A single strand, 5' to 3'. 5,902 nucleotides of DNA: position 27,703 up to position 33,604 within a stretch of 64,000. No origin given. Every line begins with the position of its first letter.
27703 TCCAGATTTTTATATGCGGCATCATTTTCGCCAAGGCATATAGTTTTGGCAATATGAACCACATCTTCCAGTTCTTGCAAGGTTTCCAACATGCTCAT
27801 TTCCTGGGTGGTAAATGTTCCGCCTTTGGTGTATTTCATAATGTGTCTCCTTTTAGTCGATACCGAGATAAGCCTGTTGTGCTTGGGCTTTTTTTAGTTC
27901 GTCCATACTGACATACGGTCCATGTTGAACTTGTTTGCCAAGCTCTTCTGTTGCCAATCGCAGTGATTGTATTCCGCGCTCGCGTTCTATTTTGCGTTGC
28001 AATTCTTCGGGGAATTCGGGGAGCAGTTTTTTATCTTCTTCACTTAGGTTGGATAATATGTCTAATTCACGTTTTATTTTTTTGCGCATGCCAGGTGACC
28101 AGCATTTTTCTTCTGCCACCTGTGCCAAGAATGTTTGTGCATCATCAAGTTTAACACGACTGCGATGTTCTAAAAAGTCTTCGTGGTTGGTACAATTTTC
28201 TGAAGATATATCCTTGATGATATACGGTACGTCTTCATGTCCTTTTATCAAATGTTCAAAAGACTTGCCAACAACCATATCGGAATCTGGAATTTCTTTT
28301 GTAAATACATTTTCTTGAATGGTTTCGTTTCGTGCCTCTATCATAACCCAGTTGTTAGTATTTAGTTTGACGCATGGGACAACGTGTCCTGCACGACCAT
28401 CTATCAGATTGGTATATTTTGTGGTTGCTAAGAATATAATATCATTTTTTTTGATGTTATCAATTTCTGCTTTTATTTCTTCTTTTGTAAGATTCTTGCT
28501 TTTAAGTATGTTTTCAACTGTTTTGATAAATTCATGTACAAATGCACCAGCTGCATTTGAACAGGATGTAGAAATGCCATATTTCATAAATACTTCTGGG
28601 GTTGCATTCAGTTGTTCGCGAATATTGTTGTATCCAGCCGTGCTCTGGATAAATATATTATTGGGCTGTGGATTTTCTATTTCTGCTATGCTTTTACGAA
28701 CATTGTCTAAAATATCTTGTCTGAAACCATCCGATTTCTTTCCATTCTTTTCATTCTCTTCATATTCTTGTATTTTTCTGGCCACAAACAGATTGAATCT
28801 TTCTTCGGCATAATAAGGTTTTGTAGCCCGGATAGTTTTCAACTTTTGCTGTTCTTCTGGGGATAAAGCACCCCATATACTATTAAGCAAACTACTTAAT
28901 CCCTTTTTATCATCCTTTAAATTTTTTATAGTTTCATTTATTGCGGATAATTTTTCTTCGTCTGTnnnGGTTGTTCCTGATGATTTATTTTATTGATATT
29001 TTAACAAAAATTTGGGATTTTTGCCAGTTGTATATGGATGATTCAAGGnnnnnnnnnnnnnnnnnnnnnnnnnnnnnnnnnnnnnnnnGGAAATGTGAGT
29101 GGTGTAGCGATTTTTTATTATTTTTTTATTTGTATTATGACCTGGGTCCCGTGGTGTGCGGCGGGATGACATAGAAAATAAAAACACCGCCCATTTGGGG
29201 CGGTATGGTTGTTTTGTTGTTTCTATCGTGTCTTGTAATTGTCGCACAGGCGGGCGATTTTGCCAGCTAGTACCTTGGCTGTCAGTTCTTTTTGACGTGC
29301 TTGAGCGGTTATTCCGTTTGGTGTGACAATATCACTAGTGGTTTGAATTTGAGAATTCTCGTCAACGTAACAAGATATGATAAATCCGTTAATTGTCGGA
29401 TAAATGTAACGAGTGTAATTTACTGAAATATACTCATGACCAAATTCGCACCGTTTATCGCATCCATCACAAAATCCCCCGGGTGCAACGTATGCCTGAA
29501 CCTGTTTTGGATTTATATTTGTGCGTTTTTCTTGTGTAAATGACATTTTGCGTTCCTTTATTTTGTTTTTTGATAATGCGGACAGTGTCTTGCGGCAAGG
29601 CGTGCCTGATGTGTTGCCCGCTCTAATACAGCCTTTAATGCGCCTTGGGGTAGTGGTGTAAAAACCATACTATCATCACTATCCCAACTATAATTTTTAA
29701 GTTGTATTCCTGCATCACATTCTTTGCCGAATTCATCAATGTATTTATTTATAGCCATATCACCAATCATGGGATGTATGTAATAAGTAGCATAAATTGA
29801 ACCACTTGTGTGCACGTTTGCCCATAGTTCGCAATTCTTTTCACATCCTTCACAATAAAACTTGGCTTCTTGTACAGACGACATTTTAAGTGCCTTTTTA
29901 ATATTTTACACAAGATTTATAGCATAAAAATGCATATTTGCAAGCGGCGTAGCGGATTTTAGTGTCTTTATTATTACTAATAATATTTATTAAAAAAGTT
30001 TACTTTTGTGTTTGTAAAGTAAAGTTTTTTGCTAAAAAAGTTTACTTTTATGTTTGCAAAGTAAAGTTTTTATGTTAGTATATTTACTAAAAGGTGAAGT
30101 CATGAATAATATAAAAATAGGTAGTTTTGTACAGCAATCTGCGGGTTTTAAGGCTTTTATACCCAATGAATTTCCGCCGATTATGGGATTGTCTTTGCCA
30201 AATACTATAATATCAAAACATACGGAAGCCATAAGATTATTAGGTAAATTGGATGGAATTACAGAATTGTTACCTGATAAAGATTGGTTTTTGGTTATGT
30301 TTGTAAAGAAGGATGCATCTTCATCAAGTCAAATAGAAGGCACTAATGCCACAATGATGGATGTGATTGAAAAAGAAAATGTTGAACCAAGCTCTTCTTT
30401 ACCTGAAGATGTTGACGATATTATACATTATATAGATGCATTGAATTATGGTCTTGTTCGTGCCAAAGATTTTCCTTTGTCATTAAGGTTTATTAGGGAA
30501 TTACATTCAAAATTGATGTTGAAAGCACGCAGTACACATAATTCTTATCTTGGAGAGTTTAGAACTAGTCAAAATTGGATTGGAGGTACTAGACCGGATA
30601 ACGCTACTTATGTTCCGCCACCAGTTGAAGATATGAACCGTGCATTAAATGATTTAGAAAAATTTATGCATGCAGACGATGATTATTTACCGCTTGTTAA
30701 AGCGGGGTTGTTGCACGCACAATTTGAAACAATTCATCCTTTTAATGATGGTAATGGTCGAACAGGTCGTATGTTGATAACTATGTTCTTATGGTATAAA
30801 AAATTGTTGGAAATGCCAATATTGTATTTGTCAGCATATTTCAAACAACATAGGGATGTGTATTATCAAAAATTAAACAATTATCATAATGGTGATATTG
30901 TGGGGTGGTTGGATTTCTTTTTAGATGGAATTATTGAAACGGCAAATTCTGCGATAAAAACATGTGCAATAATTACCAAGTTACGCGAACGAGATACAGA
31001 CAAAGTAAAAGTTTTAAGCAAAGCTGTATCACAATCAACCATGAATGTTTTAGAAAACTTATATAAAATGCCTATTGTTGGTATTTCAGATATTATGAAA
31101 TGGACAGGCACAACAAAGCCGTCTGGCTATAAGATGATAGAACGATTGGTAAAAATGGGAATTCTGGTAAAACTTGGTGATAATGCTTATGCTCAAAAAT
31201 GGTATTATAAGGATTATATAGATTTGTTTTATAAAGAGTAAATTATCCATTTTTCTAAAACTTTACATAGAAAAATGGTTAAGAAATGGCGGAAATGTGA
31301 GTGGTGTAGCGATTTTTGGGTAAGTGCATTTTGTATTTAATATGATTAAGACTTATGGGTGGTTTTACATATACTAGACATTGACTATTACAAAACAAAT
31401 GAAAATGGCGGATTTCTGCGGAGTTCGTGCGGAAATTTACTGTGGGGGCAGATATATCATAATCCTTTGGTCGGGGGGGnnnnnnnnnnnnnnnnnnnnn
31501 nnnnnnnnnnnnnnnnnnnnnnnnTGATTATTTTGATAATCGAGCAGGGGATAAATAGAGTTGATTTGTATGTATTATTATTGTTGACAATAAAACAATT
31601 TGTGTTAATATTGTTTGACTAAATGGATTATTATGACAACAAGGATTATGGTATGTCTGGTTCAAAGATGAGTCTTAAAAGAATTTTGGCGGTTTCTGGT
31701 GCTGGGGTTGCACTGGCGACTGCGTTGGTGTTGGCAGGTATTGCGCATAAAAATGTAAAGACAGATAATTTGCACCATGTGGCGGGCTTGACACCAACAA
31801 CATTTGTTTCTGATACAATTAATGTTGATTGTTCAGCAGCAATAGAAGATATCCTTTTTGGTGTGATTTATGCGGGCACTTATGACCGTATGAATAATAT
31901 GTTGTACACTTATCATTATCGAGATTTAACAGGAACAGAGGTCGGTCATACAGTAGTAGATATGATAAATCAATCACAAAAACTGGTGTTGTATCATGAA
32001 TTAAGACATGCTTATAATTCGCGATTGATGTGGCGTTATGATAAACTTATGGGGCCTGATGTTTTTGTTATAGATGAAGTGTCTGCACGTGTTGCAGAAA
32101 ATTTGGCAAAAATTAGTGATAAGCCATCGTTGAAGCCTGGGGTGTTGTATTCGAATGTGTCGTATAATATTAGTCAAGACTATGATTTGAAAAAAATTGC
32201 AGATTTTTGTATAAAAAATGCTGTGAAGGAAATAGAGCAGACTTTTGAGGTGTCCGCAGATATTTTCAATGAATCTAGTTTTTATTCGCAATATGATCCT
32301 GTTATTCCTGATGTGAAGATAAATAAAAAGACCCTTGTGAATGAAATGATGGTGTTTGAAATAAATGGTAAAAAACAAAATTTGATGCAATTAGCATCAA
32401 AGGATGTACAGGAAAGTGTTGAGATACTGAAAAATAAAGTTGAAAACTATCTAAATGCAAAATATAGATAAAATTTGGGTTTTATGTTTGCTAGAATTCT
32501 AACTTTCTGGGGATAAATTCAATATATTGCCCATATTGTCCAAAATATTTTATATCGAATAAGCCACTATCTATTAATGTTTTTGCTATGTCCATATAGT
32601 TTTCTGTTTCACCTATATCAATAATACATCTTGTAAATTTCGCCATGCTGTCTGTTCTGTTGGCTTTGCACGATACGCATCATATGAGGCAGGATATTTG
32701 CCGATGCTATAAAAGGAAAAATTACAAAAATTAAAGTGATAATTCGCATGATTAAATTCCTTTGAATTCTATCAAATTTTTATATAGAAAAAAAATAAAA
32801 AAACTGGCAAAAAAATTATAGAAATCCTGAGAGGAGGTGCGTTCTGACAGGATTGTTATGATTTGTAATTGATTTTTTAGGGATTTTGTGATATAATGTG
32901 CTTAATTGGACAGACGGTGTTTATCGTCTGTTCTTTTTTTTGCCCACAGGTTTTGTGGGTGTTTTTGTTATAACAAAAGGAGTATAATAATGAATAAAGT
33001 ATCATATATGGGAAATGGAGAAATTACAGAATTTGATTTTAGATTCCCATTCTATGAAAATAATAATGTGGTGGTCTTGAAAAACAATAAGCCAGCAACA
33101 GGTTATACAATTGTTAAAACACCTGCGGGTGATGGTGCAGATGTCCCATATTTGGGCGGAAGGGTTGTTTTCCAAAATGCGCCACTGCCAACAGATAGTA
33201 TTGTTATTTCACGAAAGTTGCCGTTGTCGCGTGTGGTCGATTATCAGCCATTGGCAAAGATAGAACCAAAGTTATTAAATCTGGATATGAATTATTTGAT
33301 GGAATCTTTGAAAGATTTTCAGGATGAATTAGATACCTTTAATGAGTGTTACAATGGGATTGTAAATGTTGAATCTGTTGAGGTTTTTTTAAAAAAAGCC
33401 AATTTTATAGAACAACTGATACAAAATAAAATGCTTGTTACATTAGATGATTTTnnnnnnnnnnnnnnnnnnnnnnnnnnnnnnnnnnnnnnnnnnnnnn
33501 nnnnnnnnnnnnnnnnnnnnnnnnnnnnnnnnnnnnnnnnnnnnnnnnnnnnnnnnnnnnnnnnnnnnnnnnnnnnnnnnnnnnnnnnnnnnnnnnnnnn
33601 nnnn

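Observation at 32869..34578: Orphan T7-type tail-fibre-like gene behind a promoter and two tandem terminators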

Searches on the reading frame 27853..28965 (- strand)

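Call 11: search_protein_families(library=pfam, proteins=[window:27853-28965:-], max_evalue=0.001)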
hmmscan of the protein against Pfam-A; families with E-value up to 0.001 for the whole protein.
window:27853-28965:- (370 aa): 0 families

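Call 49: search_protein_families(library=phrogs, proteins=[window:27853-28965:-], max_evalue=0.01)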
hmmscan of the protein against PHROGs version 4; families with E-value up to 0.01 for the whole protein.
window:27853-28965:- (370 aa): 1 family
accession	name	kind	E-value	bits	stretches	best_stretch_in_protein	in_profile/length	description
phrog_11766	-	unknown function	0.0031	18.5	1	120-165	65-109/143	-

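Call 84: search_protein_families(library=padloc, proteins=[window:27853-28965:-], max_evalue=0.01)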
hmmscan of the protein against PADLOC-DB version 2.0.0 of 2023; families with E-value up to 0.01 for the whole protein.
window:27853-28965:- (370 aa): 0 families

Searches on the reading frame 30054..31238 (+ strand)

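Call 11: search_protein_families(library=pfam, proteins=[window:30054-31238:+], max_evalue=0.001)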
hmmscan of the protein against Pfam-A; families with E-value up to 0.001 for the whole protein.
window:30054-31238:+ (395 aa): 2 families
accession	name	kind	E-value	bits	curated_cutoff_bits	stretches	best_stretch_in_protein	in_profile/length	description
PF02661.23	Fic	-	1.1e-20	74.6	24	1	141-246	1-93/93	Fic/DOC family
PF13784.11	Fic_N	-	6.7e-19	68.2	26.7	1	55-134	3-81/82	Fic/DOC family N-terminal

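Call 84: search_protein_families(library=padloc, proteins=[window:30054-31238:+], max_evalue=0.01)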
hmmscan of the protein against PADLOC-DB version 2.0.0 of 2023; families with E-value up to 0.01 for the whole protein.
window:30054-31238:+ (395 aa): 9 families
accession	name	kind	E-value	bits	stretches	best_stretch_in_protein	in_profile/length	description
PDLC03963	SoFic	-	4.1e-109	363.3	1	31-392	5-358/361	-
PDLC04837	PDC-S04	-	5.8e-22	76.1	1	91-283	33-214/234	-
PDLC04966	PDC-S24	-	5.4e-20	69.7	1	140-277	230-368/497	-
PDLC04836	PDC-S04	-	9.4e-20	68.8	1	90-281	32-216/244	-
PDLC04840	PDC-S04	-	1.5e-18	65.4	1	88-251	16-178/227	-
PDLC04839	PDC-S04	-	6.3e-10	37.1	1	164-251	77-164/205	-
PDLC04838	PDC-S04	-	1.9e-06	25.8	1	167-246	84-162/209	-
PDLC01850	CARF3--CARF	-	0.0023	15.8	1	315-377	133-195/209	-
PDLC01044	Csa3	-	0.0025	15.7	1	319-375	128-183/194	Type I-A associated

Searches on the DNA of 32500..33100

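Call 81: search_rna_families(source=window, start=32500, end=33100, threshold=evalue, max_evalue=10)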
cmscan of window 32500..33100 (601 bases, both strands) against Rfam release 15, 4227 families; matches with E-value up to 10: 6.
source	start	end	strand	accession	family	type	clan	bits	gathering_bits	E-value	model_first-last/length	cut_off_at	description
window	32893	32939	+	RF02451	ncr1241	Gene; sRNA;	-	19.2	60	1.2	1-63/63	no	Bacillus sRNA ncr1241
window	32909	32965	+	RF00078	MicA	Gene; sRNA;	-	18.2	41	3.3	1-75/75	no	MicA sRNA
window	32881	32942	+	RF02074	STnc240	Gene; sRNA;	-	18.1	55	6.6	1-77/77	no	Enterobacterial sRNA STnc240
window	32515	32528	+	RF02751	ES036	Gene; sRNA;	-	14.6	37.6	7.6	11-24/43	no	ES036 (CssrF) sRNA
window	32867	32937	+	RF01487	rliI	Gene; sRNA;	-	10.7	45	3.6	1-239/239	no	Listeria sRNA rliI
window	32605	32628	-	RF03124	dCoV-3UTR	Cis-reg;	CL00117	8.4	174.8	6.9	295-318/410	no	Deltacoronavirus 3'UTR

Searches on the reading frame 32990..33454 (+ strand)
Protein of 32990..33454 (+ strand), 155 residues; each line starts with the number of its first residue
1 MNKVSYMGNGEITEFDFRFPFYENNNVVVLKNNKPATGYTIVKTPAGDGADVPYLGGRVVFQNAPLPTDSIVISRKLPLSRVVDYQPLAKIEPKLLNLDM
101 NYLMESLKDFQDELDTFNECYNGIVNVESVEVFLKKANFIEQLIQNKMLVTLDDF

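Call 99: find_homologous_proteins(query=window:32990-33454:+, max_evalue=0.001)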
Query window:32990-33454:+ (155 aa): 11 proteins with E <= 0.001 among 27 candidates.
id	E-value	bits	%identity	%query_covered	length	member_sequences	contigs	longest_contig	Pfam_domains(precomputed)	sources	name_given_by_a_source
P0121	3.1e-61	224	68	99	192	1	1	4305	-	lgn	-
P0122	3.0e-46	175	58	94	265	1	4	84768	-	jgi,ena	-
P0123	1.4e-45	173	58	94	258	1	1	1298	-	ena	-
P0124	2.4e-45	172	59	94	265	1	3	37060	-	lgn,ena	-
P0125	3.5e-45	171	57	93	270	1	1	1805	-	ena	-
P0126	5.5e-44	168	58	93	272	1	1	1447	-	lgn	-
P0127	3.5e-43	165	56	93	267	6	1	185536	-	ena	-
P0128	1.7e-42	163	56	93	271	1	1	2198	-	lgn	-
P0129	3.8e-41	158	58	89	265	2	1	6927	-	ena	-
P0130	2.0e-40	156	53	93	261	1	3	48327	-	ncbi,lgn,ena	-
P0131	8.4e-33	131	92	43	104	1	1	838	-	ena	-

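Call 100: find_encoding_contigs(protein=P0127, flank=10000, max_places=1)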
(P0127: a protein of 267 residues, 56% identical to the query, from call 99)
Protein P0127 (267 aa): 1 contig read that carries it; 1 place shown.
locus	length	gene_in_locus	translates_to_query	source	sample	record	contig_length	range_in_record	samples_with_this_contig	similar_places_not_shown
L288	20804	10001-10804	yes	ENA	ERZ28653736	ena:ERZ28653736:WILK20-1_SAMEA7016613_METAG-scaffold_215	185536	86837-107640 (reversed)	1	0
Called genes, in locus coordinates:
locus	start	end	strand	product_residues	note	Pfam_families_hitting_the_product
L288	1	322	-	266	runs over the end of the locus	PF01790:LGT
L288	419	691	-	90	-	-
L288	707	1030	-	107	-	-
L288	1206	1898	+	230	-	PF01027:Bax1-I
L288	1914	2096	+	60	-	PF12797:Fer4_2 (weak), PF13237:Fer4_10, PF00037:Fer4, PF14697:Fer4_21, PF12838:Fer4_7, PF13187:Fer4_9, PF25160:LdpA_Fe-S-bd (weak), PF00037:Fer4, +4 more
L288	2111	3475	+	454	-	PF00587:tRNA-synt_2b, PF03129:HGTP_anticodon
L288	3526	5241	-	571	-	-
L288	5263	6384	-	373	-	-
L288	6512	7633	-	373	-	-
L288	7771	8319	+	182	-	-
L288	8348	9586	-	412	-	PF01136:Peptidase_U32, PF16325:Peptidase_U32_C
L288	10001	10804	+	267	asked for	-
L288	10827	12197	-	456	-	-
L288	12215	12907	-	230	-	PF13489:Methyltransf_23, PF13649:Methyltransf_25 (faint)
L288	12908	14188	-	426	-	PF13524:Glyco_trans_1_2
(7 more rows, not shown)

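Call 101: find_encoding_contigs(protein=P0122, flank=10000, max_places=1)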
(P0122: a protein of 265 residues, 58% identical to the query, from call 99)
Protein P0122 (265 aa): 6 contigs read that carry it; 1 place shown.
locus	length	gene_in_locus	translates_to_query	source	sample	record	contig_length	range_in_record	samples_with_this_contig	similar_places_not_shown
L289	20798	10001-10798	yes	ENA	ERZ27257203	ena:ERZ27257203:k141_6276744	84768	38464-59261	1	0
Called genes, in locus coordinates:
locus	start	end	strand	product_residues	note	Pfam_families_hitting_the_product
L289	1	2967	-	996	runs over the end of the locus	-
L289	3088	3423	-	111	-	PF01381:HTH_3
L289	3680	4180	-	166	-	-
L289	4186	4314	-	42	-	-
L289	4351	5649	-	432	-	PF03446:NAD_binding_2 (faint), PF03721:UDPG_MGDP_dh_N, PF00984:UDPG_MGDP_dh, PF03720:UDPG_MGDP_dh_C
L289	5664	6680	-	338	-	PF01073:3Beta_HSD, PF01370:Epimerase, PF02719:Polysacc_synt_2, PF04321:RmlD_sub_bind, PF07993:NAD_binding_4 (weak), PF16363:GDP_Man_Dehyd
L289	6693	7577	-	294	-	PF00483:NTP_transferase, PF12804:NTP_transf_3 (weak)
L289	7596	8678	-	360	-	PF00535:Glycos_transf_2, PF10111:Glyco_tranf_2_2, PF13641:Glyco_tranf_2_3 (weak)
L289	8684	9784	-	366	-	PF00155:Aminotran_1_2, PF01041:DegT_DnrJ_EryC1, PF00266:Aminotran_5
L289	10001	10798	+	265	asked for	-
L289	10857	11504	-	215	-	PF02527:GidB (weak), PF13489:Methyltransf_23 (weak), PF08241:Methyltransf_11 (weak), PF08242:Methyltransf_12 (weak), PF13649:Methyltransf_25 (weak)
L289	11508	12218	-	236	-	PF01177:Asp_Glu_race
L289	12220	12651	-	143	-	PF06574:FAD_syn (weak), PF01467:CTP_transf_like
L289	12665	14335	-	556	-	-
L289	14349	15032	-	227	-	PF01522:Polysacc_deac_1 (faint)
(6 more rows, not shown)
